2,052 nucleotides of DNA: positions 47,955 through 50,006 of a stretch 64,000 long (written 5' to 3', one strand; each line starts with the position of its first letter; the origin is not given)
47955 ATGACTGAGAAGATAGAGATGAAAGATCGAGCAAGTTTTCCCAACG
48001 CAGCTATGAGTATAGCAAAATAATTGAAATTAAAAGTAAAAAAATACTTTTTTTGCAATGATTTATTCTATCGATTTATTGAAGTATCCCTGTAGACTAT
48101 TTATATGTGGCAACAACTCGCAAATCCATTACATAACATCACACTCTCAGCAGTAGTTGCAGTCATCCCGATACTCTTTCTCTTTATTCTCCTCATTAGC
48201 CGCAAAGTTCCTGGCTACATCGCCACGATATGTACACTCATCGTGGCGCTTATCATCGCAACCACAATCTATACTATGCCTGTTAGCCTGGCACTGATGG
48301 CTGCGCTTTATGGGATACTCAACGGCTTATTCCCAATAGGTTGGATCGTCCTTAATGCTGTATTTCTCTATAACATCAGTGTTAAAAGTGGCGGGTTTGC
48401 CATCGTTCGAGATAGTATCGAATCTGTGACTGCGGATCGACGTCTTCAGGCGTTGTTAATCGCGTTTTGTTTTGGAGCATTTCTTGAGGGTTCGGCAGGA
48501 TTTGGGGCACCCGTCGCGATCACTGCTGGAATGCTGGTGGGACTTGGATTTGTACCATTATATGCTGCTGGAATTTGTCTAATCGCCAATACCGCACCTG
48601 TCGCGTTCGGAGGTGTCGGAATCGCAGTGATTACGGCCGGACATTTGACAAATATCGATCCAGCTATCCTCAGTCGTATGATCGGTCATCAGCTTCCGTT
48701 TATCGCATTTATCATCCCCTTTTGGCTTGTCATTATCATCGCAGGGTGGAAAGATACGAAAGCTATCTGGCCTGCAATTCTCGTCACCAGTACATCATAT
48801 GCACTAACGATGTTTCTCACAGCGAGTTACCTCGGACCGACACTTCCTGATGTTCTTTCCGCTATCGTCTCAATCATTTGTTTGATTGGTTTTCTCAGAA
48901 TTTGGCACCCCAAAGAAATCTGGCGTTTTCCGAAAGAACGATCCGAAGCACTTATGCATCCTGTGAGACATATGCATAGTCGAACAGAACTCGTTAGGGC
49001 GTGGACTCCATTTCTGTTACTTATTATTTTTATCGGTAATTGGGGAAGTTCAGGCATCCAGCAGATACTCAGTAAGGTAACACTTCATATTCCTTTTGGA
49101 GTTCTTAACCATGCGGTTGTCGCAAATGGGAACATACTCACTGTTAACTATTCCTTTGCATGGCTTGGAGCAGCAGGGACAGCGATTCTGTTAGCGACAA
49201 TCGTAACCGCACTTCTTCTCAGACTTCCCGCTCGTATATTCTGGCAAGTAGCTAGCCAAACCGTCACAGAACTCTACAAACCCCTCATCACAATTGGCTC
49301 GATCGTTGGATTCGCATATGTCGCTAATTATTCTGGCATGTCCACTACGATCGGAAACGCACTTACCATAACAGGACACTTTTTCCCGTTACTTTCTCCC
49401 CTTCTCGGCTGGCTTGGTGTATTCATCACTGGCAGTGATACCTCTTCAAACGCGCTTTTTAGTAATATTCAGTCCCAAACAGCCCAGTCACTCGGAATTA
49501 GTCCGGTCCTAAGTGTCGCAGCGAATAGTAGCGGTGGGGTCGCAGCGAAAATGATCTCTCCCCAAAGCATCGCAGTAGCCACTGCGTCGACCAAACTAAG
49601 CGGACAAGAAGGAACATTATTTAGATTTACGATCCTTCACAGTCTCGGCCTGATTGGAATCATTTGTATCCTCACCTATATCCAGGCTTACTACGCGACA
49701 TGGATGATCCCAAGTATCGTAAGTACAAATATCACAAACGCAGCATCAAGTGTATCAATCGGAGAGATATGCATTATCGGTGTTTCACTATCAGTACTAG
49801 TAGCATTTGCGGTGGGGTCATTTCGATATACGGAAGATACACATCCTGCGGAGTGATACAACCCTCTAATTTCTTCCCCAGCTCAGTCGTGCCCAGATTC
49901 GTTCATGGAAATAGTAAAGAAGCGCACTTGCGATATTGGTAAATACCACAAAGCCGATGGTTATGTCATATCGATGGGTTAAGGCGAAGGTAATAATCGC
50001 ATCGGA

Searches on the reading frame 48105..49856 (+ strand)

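Call 20: search_protein_families(library=pfam, proteins=[window:48105-49856:+], max_evalue=0.00001)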
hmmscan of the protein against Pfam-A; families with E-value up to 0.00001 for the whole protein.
window:48105-49856:+ (583 aa): 1 family
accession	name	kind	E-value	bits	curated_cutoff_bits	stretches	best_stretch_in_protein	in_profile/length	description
PF02652.20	Lactate_perm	-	1.2e-172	575.8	27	1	14-527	1-522/522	L-lactate permease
